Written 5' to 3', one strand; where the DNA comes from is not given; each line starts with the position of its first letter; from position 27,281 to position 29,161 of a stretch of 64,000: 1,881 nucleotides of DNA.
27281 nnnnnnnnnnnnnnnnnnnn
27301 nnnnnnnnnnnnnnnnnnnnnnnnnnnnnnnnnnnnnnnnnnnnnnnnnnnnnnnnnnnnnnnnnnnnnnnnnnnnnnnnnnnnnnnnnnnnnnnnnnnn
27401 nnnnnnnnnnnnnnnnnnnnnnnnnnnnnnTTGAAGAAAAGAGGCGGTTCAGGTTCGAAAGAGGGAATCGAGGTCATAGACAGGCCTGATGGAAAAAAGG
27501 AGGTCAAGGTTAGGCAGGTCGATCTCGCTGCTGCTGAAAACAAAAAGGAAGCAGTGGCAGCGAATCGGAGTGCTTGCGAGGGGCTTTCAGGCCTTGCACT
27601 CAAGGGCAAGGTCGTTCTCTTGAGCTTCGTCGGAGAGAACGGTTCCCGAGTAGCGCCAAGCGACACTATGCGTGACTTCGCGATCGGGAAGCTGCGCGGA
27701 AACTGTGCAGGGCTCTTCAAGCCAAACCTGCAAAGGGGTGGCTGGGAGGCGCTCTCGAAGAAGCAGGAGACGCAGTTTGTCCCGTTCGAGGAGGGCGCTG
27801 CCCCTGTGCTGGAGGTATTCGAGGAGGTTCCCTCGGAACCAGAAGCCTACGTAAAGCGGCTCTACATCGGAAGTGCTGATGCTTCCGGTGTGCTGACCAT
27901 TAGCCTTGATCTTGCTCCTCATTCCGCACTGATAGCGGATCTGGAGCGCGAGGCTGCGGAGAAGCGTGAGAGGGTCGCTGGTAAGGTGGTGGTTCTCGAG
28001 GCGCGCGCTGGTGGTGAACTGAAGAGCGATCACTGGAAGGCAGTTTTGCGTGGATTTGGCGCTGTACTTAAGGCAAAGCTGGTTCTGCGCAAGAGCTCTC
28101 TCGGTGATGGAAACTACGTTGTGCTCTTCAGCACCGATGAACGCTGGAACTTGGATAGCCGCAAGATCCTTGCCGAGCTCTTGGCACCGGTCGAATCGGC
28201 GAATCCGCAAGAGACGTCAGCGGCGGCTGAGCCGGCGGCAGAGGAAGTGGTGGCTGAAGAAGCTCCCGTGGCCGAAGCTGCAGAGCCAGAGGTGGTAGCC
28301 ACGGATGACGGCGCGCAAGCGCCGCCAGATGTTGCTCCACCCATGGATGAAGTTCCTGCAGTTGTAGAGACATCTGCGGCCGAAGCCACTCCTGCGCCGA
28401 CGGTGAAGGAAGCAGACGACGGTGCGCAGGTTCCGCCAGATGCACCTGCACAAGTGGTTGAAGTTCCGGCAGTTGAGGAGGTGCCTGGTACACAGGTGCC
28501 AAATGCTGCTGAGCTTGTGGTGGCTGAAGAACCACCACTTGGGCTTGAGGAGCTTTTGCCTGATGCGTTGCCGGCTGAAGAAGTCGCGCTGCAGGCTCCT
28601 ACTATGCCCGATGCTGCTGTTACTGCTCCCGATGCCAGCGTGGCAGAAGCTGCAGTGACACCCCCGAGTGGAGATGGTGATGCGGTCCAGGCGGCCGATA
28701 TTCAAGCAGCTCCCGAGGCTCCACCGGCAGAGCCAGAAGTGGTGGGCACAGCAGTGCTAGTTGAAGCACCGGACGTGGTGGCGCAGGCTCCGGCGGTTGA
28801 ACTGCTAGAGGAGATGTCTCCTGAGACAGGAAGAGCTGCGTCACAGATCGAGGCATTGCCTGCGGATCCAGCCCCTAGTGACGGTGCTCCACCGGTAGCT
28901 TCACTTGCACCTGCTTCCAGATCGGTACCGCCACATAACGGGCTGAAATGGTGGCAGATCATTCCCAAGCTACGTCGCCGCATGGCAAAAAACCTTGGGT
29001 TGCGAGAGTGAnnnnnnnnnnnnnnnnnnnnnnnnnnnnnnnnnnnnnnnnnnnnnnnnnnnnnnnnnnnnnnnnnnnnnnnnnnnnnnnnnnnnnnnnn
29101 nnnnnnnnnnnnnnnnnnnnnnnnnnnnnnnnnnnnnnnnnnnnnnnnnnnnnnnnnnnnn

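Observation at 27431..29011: Compositional island: one visibly GC-rich gene encoding an acidic Pro/Ala/Glu repeat protein, behind a 500-bp AT-rich gap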

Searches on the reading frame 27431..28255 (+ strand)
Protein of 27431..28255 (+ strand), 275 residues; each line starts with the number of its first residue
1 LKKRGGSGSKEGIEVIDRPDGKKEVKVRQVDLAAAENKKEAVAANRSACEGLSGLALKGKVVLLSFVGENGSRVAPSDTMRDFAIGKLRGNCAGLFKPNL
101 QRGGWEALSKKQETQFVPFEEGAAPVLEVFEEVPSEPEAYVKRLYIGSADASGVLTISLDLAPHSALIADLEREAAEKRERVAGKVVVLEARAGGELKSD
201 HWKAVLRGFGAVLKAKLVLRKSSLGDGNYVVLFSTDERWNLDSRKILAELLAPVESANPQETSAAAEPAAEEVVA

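Call 18: search_protein_representatives(protein=window:27431-28240:+)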
Query: 270 residues. Proteins with E-value up to 0.001 (for the whole library): 3; up to 1e-10: 2; up to 1e-30: 1. The best 3 are listed.
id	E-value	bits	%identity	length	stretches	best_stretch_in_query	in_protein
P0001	2.7e-167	570.7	100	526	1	1-270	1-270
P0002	3.4e-14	69.1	26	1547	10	48-103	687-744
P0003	1.8e-07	47.1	33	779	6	98-162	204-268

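Call 30: predict_structure(protein=window:27431-28255:+)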
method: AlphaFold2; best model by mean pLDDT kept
length: 275 residues; sequences in the alignment: 1
mean_pLDDT: 41.3   pTM: 0.29
mean pLDDT of the five models: 41.3, 39.3, 34.9, 34.0, 31.7
residues with pLDDT >= 90: 0; 70-90: 0; 50-70: 75; < 50: 200
segments of 3 or more residues with pLDDT < 50: 1-10, 21-26, 29-35, 53-168, 191-198, 220-229, 237-247, 250-275
pLDDT, mean of each block of 10 residues (from residue 1): 39 52 48 51 52 42 31 30 36 30 29 29 25 28 36 42 44 56 52 45 56 55 44 49 47 36 35 32
secondary structure, 60 per line:
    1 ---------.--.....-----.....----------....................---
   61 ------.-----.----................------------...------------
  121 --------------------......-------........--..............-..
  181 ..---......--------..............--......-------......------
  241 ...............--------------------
elements in order: E13-17 E23-27 H38-57 H78-93 E141-146 E154-161 H164-177 H179-182 E186-191 H200-213 E216-221 E229-234 H241-255

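Call 34: find_related_loci(query=window:27431-28255:+, collection=metagenome_contigs, flank=10000)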
Query window:27431-28255:+ (275 aa) in metagenome_contigs; peptide patterns used: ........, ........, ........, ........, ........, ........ (x = any residue, [..] = any of these).
139 stretches matched a pattern, but none encodes a relative of the query by tblastn (E <= 1e-3).

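Call 40: search_solved_structures(query=window:27431-28255:+, max_evalue=10, show_alignments=2)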
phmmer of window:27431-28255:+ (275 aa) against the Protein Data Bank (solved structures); distinct sequences matched with E-value up to 10: 0.

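Call 41: search_protein_families(library=phrogs, proteins=[window:27431-28255:+], max_evalue=1)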
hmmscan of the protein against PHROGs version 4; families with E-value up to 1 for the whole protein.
window:27431-28255:+ (275 aa): 0 families

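Call 42: search_protein_families(library=padloc, proteins=[window:27431-28255:+], max_evalue=1)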
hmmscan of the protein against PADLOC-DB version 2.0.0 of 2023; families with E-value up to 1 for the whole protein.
window:27431-28255:+ (275 aa): 0 families

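Call 75: search_protein_families(library=pfam, proteins=[window:27431-28240:+], max_evalue=10)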
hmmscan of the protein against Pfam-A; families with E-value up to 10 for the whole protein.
window:27431-28240:+ (270 aa): 0 families

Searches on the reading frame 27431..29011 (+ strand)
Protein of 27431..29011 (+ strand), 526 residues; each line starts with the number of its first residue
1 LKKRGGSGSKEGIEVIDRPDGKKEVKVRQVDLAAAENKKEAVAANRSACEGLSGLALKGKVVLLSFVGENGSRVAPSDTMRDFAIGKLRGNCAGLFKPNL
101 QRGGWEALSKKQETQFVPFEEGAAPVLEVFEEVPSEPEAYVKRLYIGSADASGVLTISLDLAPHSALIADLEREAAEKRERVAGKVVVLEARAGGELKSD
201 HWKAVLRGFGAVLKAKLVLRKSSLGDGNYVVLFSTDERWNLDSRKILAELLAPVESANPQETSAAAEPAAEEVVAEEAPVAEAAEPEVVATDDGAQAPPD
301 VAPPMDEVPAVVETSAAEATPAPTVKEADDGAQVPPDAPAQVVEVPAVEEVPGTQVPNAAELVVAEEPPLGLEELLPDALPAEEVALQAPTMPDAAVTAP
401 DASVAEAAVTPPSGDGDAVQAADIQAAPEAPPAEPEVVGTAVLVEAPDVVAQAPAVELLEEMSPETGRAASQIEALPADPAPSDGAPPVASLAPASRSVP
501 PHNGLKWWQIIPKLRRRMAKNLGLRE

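Call 8: search_protein_families(library=pfam, proteins=[window:27431-29011:+], max_evalue=0.1)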
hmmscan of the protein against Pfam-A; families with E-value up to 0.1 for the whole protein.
window:27431-29011:+ (526 aa): 0 families

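Call 10: find_homologous_proteins(query=window:27431-29008:+, max_evalue=0.001)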
Query window:27431-29008:+ (526 aa): 1 proteins with E <= 0.001 among 8000 candidates.
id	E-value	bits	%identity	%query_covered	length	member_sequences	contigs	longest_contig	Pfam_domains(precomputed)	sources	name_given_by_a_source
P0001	0.0e+0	1097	100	100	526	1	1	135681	-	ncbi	-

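Call 11: find_encoding_contigs(protein=P0001, flank=10000, max_places=5)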
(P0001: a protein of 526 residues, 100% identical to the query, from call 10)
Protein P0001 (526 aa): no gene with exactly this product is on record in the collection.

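Call 17: search_protein_families(library=ncbifam, proteins=[window:27431-29011:+], max_evalue=0.01)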
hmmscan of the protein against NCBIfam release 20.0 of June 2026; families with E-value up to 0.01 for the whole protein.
window:27431-29011:+ (526 aa): 0 families

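Call 25: search_dna_similar(query=window:27431-29008:+, collection=plasmids, mode=protein, max_rows=10, max_evalue=0.001)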
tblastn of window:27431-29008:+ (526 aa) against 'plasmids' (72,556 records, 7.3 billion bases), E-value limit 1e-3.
No match.

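Call 35: find_related_loci(query=window:27431-29008:+, collection=viral_contigs, flank=5000)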
Query window:27431-29008:+ (526 aa) in viral_contigs; peptide patterns used: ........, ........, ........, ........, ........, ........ (x = any residue, [..] = any of these).
5 stretches matched a pattern, but none encodes a relative of the query by tblastn (E <= 1e-3).

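Call 36: search_dna_similar(query=window:27431-29008:+, collection=phages, mode=protein, max_evalue=0.001, max_rows=10)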
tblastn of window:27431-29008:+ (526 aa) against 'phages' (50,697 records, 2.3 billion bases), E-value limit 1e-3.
No match.

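Call 41: search_protein_families(library=phrogs, proteins=[window:27431-29011:+], max_evalue=1)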
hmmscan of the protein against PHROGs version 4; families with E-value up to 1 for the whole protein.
window:27431-29011:+ (526 aa): 0 families

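Call 42: search_protein_families(library=padloc, proteins=[window:27431-29011:+], max_evalue=1)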
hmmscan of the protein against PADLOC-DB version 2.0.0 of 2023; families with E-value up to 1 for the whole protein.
window:27431-29011:+ (526 aa): 0 families
